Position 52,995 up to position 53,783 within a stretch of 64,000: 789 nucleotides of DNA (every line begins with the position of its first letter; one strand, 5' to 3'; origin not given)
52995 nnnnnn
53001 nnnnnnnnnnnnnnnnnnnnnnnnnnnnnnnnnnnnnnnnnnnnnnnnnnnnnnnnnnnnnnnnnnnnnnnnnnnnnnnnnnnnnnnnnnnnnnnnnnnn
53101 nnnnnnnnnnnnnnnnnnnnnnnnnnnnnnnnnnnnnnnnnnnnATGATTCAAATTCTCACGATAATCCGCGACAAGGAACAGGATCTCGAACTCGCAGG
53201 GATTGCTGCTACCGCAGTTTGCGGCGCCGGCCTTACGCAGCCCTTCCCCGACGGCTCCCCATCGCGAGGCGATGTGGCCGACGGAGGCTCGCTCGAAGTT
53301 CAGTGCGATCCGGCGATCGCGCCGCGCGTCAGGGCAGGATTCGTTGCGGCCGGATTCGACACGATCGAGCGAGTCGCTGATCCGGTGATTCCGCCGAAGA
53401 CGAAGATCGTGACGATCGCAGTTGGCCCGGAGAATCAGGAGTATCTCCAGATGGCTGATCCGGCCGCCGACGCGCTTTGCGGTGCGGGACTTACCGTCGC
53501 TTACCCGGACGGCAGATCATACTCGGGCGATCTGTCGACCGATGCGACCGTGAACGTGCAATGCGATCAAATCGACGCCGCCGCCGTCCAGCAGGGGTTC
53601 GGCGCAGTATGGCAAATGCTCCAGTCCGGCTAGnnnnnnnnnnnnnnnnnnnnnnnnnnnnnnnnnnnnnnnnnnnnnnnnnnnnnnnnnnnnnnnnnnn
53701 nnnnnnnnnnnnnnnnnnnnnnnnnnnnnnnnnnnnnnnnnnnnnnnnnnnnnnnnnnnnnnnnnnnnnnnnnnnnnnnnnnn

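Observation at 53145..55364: Three-gene operon: tandem-repeat Cys protein, 74-aa protein, secreted patatin-like phospholipase (frameshifted)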

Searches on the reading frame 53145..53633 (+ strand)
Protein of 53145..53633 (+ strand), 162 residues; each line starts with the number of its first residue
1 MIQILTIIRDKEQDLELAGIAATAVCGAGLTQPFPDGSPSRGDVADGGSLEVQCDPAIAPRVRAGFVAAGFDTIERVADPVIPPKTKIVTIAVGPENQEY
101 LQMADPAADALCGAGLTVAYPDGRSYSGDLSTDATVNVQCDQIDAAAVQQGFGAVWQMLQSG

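Call 3: search_protein_families(library=pfam, proteins=[window:53145-53633:+], max_evalue=0.1)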
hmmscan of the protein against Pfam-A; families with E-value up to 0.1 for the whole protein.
window:53145-53633:+ (162 aa): 1 family
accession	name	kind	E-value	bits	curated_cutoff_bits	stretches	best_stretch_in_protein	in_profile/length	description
PF16827.10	zf-HC3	-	0.041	14.6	25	0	12-40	16-43/67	zinc-finger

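Call 4: search_protein_families(library=ncbifam, proteins=[window:53145-53633:+], max_evalue=0.1)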
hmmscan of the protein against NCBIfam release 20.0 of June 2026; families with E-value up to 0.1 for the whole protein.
window:53145-53633:+ (162 aa): 1 family
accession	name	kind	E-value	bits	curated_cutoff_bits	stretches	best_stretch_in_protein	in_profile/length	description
NF053527.1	lipo_Cory_WKLS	subfamily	0.035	14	105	1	73-151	56-139/166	WKL family lipoprotein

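Call 5: find_homologous_proteins(query=window:53145-53630:+, max_evalue=0.001)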
Query window:53145-53630:+ (162 aa): 133 proteins with E <= 0.001 among 845 candidates; the best 120 are listed.
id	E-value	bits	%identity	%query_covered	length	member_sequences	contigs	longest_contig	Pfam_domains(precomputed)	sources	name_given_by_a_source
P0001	2.3e-98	345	99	100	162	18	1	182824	-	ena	-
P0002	1.3e-96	339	95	100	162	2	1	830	-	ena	-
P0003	2.5e-96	338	96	100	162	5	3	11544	-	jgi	jgi:hypothetical protein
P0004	3.7e-96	337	96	100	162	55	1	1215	-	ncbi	-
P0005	1.4e-95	336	96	100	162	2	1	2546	-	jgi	jgi:hypothetical protein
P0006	4.0e-95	334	97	100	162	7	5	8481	-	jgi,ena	jgi:hypothetical protein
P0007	4.5e-95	334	94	100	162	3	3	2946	-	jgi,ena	jgi:hypothetical protein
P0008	7.5e-94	330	94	100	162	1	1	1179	-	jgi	jgi:hypothetical protein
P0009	9.0e-94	330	94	100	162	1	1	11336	-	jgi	jgi:hypothetical protein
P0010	2.7e-93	328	93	100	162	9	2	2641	-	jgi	jgi:hypothetical protein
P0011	1.6e-92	326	93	100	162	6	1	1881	-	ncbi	-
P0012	3.0e-89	315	91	98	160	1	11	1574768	-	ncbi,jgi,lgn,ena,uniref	ncbi:hypothetical protein [Candidatus Binatus sp.]|jgi:hypothetical protein|uniref:hypothetical prot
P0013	9.3e-89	313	91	98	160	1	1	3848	-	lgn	-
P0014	3.0e-83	296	87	98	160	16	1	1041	-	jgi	jgi:hypothetical protein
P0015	4.7e-82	292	84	98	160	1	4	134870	-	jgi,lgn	jgi:hypothetical protein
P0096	3.2e-56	208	63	98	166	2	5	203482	-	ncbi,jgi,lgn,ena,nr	ncbi:MAG TPA: hypothetical protein VMH37_13320 [Candidatus Binataceae bacterium]|nr:hypothetical pro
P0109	1.2e-50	190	59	99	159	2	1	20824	-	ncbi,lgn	-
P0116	1.4e-45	173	57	97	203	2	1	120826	-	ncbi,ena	-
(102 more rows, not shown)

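Call 7: find_encoding_contigs(protein=P0012, flank=6000, max_places=4)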
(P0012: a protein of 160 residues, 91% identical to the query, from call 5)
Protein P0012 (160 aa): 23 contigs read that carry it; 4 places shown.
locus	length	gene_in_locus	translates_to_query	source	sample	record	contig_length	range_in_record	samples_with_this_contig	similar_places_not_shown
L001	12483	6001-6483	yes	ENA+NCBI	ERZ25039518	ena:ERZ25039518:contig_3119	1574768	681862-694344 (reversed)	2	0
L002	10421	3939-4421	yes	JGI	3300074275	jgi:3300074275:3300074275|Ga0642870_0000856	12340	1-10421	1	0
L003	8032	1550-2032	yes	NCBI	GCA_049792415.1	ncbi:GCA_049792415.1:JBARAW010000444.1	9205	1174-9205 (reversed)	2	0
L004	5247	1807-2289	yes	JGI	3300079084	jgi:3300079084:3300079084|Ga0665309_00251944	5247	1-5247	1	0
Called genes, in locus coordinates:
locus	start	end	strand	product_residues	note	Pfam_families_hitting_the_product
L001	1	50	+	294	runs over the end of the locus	PF01391:Collagen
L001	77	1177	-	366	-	PF03739:LptF_LptG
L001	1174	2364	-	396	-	PF03739:LptF_LptG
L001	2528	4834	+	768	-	PF22085:NorB_cytochrome_c-like, PF00115:COX1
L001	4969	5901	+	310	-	PF08032:SpoU_sub_bind, PF00588:SpoU_methylase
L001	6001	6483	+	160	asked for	-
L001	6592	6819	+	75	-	-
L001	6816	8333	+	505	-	PF01734:Patatin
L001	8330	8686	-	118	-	-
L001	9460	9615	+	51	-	PF00471:Ribosomal_L33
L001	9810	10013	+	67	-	PF00584:SecE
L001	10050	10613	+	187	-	PF02357:NusG, PF00467:KOW (weak)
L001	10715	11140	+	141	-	PF03946:Ribosomal_L11_N, PF00298:Ribosomal_L11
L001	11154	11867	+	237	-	PF00687:Ribosomal_L1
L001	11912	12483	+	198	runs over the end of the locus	PF00466:Ribosomal_L10, PF27436:RL10_C (faint)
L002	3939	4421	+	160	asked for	-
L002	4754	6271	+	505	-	PF01734:Patatin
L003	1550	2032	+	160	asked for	-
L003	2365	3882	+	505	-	PF01734:Patatin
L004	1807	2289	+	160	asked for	-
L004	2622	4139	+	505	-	PF01734:Patatin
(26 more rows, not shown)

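Call 8: find_encoding_contigs(protein=P0001, flank=6000, max_places=3)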
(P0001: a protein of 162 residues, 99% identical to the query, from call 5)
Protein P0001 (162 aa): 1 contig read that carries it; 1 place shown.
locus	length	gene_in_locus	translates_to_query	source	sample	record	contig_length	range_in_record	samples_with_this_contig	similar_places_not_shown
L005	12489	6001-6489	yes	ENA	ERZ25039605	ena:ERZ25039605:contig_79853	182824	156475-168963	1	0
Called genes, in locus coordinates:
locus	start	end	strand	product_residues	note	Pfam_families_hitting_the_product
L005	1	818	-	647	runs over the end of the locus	-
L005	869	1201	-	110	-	PF01025:GrpE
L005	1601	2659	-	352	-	PF01628:HrcA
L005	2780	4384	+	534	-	PF05762:VWA_CoxE (weak), PF00092:VWA (weak), PF13519:VWA_2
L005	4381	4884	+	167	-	PF13302:Acetyltransf_3 (weak), PF00583:Acetyltransf_1, PF13673:Acetyltransf_10 (weak), PF13508:Acetyltransf_7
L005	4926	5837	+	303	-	PF08032:SpoU_sub_bind, PF00588:SpoU_methylase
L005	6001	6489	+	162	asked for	-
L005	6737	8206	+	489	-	PF01734:Patatin (weak)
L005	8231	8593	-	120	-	-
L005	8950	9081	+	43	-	-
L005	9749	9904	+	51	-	PF00471:Ribosomal_L33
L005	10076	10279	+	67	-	PF00584:SecE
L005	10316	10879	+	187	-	PF02357:NusG, PF00467:KOW (weak)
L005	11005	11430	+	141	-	PF03946:Ribosomal_L11_N, PF00298:Ribosomal_L11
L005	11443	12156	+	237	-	PF00687:Ribosomal_L1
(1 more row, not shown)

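Call 11: find_encoding_contigs(protein=P0116, flank=6000, max_places=2)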
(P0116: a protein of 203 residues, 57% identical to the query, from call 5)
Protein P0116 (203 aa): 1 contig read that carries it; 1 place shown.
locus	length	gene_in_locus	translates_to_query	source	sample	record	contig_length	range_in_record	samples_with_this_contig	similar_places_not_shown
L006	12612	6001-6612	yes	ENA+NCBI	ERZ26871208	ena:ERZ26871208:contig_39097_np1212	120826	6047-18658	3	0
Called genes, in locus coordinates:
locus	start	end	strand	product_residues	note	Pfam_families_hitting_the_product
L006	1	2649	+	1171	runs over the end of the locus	PF13191:AAA_16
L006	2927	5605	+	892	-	-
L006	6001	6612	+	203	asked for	-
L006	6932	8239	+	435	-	-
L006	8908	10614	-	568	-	PF07969:Amidohydro_3, PF01979:Amidohydro_1 (weak)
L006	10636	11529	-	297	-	PF02668:TauD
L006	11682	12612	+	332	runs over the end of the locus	PF00248:Aldo_ket_red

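Call 12: find_encoding_contigs(protein=P0096, flank=6000, max_places=2)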
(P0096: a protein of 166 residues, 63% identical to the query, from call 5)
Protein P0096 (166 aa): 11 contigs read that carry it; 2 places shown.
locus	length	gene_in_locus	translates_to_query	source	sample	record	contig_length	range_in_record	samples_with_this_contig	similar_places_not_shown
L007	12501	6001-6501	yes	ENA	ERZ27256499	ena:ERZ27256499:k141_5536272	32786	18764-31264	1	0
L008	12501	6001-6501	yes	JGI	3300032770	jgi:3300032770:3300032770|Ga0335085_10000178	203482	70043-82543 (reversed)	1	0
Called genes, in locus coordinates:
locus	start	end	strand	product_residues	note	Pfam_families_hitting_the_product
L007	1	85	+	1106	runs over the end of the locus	PF13424:TPR_12 (faint), PF06068:TIP49 (weak), PF13191:AAA_16, PF13401:AAA_22 (weak), PF17874:TPR_MalT (weak)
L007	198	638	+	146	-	-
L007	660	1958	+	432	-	-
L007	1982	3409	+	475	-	PF20628:Dyp_perox_C (faint)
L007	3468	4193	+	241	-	-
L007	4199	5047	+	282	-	PF05990:DUF900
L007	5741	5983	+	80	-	-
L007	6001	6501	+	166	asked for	-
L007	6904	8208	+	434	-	PF07044:DUF1329, PF17131:TP_0789-like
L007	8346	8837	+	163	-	PF12680:SnoaL_2 (weak), PF03284:PHZA_PHZB (weak)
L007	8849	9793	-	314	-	PF01040:UbiA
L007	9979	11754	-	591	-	-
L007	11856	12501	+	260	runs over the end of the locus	PF00440:TetR_N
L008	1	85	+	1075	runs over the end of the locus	PF13424:TPR_12 (faint), PF06068:TIP49 (weak), PF13191:AAA_16, PF13401:AAA_22 (weak), PF17874:TPR_MalT (weak)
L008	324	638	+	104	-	-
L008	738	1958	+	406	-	-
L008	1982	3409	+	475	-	PF20628:Dyp_perox_C (faint)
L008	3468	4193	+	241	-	-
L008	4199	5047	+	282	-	PF05990:DUF900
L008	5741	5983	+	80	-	-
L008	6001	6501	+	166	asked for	-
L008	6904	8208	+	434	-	PF07044:DUF1329, PF17131:TP_0789-like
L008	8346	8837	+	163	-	PF12680:SnoaL_2 (weak), PF03284:PHZA_PHZB (weak)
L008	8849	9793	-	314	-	PF01040:UbiA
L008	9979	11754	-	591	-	-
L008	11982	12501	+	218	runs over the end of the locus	PF00440:TetR_N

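Call 13: find_encoding_contigs(protein=P0109, flank=6000, max_places=2)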
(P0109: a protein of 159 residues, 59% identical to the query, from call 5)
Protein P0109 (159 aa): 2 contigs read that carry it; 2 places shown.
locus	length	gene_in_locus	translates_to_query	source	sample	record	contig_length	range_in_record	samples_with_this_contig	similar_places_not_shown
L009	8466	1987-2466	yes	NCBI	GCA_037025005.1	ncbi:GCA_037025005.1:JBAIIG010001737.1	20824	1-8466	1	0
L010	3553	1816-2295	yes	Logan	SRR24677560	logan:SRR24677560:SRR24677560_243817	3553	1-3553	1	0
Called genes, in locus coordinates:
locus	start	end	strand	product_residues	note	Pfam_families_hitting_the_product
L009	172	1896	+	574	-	PF02517:Rce1-like, PF13371:TPR_9 (faint), PF00515:TPR_1 (faint), PF07719:TPR_2 (faint), PF13174:TPR_6 (faint), PF13181:TPR_8 (faint), PF13414:TPR_11 (faint), PF13429:TPR_15 (weak), +6 more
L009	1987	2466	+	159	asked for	-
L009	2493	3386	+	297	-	PF00135:COesterase, PF07224:Chlorophyllase (weak), PF01738:DLH (faint), PF20434:BD-FAE, PF07859:Abhydrolase_3, PF00326:Peptidase_S9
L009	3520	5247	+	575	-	PF01979:Amidohydro_1 (faint), PF07969:Amidohydro_3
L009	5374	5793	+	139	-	-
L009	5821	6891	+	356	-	PF00478:IMPDH (faint), PF03060:NMO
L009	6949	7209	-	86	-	-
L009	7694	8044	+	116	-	-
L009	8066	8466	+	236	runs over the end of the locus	-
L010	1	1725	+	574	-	?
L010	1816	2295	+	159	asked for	-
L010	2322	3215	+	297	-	PF00135:COesterase, PF07224:Chlorophyllase (weak), PF01738:DLH (faint), PF20434:BD-FAE, PF07859:Abhydrolase_3, PF00326:Peptidase_S9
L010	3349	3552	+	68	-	?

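Call 16: search_protein_families(library=padloc, proteins=[window:53145-53633:+], max_evalue=0.1)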
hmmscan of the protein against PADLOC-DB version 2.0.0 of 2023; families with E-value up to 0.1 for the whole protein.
window:53145-53633:+ (162 aa): 0 families

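Call 23: predict_structure(alignment_id=A1)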
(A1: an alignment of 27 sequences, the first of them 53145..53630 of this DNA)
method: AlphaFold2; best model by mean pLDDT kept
length: 162 residues; sequences in the alignment: 27
mean_pLDDT: 92.9   pTM: 0.89
mean pLDDT of the five models: 92.9, 92.7, 91.7, 91.1, 89.8
residues with pLDDT >= 90: 136; 70-90: 21; 50-70: 5; < 50: 0
segments of 3 or more residues with pLDDT < 50: none
pLDDT, mean of each block of 10 residues (from residue 1): 92 93 97 94 75 96 97 93 93 91 94 97 93 94 97 94 73
secondary structure, 60 per line:
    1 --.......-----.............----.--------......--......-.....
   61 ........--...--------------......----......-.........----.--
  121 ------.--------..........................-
elements in order: E3-9 H15-27 E41-43 E49-54 H56-68 E71-73 E88-93 H98-103 H105-113 E136-141 H142-161
